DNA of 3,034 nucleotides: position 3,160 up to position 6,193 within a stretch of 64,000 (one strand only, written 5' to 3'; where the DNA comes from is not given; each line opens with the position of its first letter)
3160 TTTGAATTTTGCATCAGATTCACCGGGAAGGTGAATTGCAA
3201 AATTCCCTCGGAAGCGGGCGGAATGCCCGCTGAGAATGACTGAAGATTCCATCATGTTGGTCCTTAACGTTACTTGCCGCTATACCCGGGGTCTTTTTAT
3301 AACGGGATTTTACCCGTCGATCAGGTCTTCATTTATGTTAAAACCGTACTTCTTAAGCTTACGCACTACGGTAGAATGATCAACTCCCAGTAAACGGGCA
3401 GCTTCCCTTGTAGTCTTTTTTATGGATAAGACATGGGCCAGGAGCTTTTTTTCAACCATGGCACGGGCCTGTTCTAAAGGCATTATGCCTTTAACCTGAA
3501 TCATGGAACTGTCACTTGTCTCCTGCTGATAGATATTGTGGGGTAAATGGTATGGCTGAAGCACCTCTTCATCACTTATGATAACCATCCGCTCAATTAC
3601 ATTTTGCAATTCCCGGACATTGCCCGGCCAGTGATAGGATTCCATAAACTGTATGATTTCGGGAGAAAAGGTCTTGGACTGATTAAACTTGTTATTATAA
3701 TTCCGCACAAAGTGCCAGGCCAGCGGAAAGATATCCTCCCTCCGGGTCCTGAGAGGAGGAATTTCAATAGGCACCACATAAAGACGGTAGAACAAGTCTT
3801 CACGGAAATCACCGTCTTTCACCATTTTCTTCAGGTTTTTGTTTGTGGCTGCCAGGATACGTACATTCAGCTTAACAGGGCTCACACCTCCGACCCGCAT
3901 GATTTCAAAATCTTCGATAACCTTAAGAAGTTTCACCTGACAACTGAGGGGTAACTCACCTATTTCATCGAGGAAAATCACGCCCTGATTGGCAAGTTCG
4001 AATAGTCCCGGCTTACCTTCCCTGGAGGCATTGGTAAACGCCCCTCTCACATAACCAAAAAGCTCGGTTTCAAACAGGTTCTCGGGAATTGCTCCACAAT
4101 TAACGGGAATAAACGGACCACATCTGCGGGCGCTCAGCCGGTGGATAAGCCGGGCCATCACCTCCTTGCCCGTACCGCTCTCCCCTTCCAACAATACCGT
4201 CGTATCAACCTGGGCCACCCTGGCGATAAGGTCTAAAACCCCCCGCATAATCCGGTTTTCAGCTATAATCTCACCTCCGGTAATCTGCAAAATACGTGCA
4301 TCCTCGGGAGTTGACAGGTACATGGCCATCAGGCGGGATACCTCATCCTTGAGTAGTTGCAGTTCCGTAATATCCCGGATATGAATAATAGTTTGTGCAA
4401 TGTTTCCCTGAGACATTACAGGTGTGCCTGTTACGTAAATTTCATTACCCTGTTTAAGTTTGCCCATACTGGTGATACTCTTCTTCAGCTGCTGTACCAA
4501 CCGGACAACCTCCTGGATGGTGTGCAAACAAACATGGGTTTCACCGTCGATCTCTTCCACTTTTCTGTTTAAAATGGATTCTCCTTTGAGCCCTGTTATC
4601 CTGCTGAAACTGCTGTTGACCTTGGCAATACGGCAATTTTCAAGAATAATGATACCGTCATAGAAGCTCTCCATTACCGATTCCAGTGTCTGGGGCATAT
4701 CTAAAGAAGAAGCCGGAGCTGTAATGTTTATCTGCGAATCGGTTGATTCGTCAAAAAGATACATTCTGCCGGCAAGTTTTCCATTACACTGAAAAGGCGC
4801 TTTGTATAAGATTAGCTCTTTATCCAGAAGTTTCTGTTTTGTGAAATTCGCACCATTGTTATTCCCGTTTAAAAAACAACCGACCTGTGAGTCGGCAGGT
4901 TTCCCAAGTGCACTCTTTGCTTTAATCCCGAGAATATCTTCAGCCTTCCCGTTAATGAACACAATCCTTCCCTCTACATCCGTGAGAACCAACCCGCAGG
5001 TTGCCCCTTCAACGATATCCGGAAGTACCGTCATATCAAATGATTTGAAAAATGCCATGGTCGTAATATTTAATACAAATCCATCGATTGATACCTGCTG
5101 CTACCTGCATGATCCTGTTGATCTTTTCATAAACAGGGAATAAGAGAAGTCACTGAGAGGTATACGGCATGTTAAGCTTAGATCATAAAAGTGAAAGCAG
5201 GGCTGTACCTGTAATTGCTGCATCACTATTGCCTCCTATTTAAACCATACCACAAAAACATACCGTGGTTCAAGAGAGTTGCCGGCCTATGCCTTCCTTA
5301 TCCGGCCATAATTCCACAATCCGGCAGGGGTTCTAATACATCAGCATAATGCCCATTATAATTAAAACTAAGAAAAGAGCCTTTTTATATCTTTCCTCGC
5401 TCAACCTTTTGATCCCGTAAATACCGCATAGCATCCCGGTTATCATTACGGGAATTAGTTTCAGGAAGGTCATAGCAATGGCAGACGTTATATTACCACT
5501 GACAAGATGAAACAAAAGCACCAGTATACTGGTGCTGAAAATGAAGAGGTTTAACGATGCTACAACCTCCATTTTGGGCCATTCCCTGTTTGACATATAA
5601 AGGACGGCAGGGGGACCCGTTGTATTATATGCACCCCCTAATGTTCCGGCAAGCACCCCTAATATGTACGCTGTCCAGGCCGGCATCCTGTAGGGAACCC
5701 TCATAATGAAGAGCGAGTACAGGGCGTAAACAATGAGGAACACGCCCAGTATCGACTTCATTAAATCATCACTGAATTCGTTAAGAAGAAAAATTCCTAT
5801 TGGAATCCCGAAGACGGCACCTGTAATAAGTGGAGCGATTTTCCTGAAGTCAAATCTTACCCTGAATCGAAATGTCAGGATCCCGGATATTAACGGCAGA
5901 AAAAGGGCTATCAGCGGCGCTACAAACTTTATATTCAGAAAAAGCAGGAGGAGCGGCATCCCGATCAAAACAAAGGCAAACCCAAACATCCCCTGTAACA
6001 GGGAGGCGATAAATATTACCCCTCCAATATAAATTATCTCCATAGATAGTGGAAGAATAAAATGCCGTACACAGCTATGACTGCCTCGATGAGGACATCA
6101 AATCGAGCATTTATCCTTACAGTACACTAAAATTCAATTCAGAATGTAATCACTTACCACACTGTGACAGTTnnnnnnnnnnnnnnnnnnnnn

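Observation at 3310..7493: Second sigma-54 unit: OsmC-like, DsrE-like and TauE-like genes followed by a receiver-less PAS sigma-54 activator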

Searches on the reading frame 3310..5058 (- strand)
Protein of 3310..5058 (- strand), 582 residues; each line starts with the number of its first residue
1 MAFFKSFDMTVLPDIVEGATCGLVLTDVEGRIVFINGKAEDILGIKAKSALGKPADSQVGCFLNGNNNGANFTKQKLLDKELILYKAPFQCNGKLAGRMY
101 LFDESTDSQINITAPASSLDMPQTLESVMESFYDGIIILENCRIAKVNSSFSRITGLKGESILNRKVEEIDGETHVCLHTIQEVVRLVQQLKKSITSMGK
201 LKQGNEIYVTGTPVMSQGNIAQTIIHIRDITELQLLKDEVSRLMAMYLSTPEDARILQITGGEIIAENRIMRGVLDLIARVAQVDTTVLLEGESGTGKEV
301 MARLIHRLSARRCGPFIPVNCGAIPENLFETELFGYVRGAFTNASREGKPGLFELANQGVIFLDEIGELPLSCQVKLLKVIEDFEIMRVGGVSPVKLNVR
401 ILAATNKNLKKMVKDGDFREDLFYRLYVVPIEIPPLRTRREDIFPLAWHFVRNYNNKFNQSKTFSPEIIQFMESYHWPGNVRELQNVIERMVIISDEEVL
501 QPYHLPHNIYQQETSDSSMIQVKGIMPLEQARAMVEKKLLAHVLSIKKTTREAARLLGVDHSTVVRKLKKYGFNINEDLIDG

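Call 3: search_protein_families(library=pfam, proteins=[window:3310-5058:-], max_evalue=0.01)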
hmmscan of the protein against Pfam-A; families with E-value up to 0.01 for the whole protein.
window:3310-5058:- (582 aa): 12 families
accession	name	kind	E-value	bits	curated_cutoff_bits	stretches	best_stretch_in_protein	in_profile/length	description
PF00158.32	Sigma54_activat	-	2.8e-65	219.5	20.2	1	264-432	1-168/168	Sigma-54 interaction domain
PF25601.1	AAA_lid_14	-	1.4e-27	95.7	27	1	437-517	1-82/87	AAA+ ATPase lid domain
PF14532.12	Sigma54_activ_2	-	2.9e-15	57.2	25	1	276-436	12-138/138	Sigma-54 interaction domain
PF13426.13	PAS_9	-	4.6e-12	46.6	27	1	134-232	2-103/103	PAS domain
PF00989.32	PAS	-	8.1e-12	45.6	22.6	2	15-54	6-45/113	PAS fold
PF13188.13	PAS_8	-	2.2e-11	43.6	21.8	2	125-181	3-57/65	PAS domain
PF18024.7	HTH_50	-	1e-09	38.4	27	1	534-573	10-49/50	Helix-turn-helix domain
PF07728.20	AAA_5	-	1.1e-07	32.4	22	1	288-408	2-124/139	AAA domain (dynein-related subfamily)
PF08448.16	PAS_4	-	1.7e-06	28.7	23.1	0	141-233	14-108/110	PAS fold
PF00004.35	AAA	-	1.9e-05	25.6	21.2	1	288-407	1-110/131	ATPase family associated with various cellular activities (AAA)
PF02954.25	HTH_8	-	5.7e-05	23.2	22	1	532-571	2-42/42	Bacterial regulatory protein, Fis family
PF01078.27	Mg_chelatase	-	7.2e-05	22.7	20.3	1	345-389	94-140/207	Magnesium chelatase, subunit ChlI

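Call 4: search_protein_families(library=ncbifam, proteins=[window:3310-5058:-], max_evalue=0.01)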
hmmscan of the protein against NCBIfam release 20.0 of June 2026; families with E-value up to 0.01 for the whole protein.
window:3310-5058:- (582 aa): 42 families (the best 25 are shown)
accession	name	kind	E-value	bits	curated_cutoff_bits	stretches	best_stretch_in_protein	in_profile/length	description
NF041552.1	TF_PrdR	equivalog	1.8e-119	399.7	795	1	120-572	131-577/577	sigma-54 dependent transcriptional regulator PrdR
TIGR01817.1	nifA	equivalog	1.1e-93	314.8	528.85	1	221-537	153-473/534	nif-specific transcriptional activator NifA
NF038308.1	RNA_repair_RtcR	equivalog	4.6e-92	309.6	650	1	251-572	169-517/530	RNA repair transcriptional activator RtcR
NF008469.0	PRK11361.1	equivalog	1e-90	304.7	714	1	223-574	102-457/461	acetoacetate metabolism transcriptional regulator AtoC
TIGR02915.1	PEP_resp_reg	equivalog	1.6e-89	300.8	502.6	1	239-573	112-444/445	PEP-CTERM-box response regulator transcription factor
NF003451.0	PRK05022.1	equivalog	5.5e-88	295.9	476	1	258-573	186-510/512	nitric oxide reductase transcriptional regulator NorR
TIGR01818.1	ntrC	equivalog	1e-87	294.9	558.6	1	262-570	134-462/463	nitrogen regulation protein NR(I)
TIGR02329.1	propionate_PrpR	equivalog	1e-85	288.4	499.2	1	261-570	211-526/526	propionate catabolism operon regulatory protein PrpR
NF011953.0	PRK15424.1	equivalog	3e-83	280.2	703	1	251-570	208-533/538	propionate catabolism operon regulatory protein PrpR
NF050807.1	TransRegFlbDCaul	equivalog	1.2e-79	268.3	750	1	263-571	119-438/454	sigma-54-dependent transcriptional regulator FlbD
NF049963.1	RespRegFlgRCampy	domain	1.3e-78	264.8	750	1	262-571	134-427/429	fla regulon two-component system response regulator FlgR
TIGR02974.1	phageshock_pspF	equivalog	2e-76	257.4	443.55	1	265-512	2-257/336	phage shock protein operon transcriptional activator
NF008176.1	PRK10923.1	equivalog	3.2e-76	256.8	620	1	260-519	136-395/469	nitrogen regulation protein NR(I)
NF011958.0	PRK15429.1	equivalog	5.8e-76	256.5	830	1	193-575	309-688/692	formate hydrogenlyase transcriptional activator FlhA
NF008085.0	PRK10820.1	equivalog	1.2e-75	255.1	576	1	263-574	205-513/520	transcriptional regulator TyrR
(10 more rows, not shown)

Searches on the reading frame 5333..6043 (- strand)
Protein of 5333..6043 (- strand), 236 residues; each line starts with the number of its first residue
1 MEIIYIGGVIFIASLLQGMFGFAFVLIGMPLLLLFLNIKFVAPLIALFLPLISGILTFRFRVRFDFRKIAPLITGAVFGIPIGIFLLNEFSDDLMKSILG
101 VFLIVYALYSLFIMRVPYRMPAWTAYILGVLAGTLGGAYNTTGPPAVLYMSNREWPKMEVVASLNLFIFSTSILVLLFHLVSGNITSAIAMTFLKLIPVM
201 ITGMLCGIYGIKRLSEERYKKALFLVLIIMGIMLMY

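Call 3: search_protein_families(library=pfam, proteins=[window:5333-6043:-], max_evalue=0.01)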
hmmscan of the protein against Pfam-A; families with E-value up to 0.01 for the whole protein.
window:5333-6043:- (236 aa): 1 family
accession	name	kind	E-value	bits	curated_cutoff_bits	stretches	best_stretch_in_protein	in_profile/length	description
PF01925.25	TauE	-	3.1e-30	106.1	32.6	1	8-234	3-237/237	Sulfite exporter TauE/SafE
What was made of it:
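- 5333..6043 (-): TauE/SafE-family membrane protein (236 aa). Pfam PF01925 E=3.1e-30, full length (call 3).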

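Call 4: search_protein_families(library=ncbifam, proteins=[window:5333-6043:-], max_evalue=0.01)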
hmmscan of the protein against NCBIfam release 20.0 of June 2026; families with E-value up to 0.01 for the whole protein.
window:5333-6043:- (236 aa): 0 families
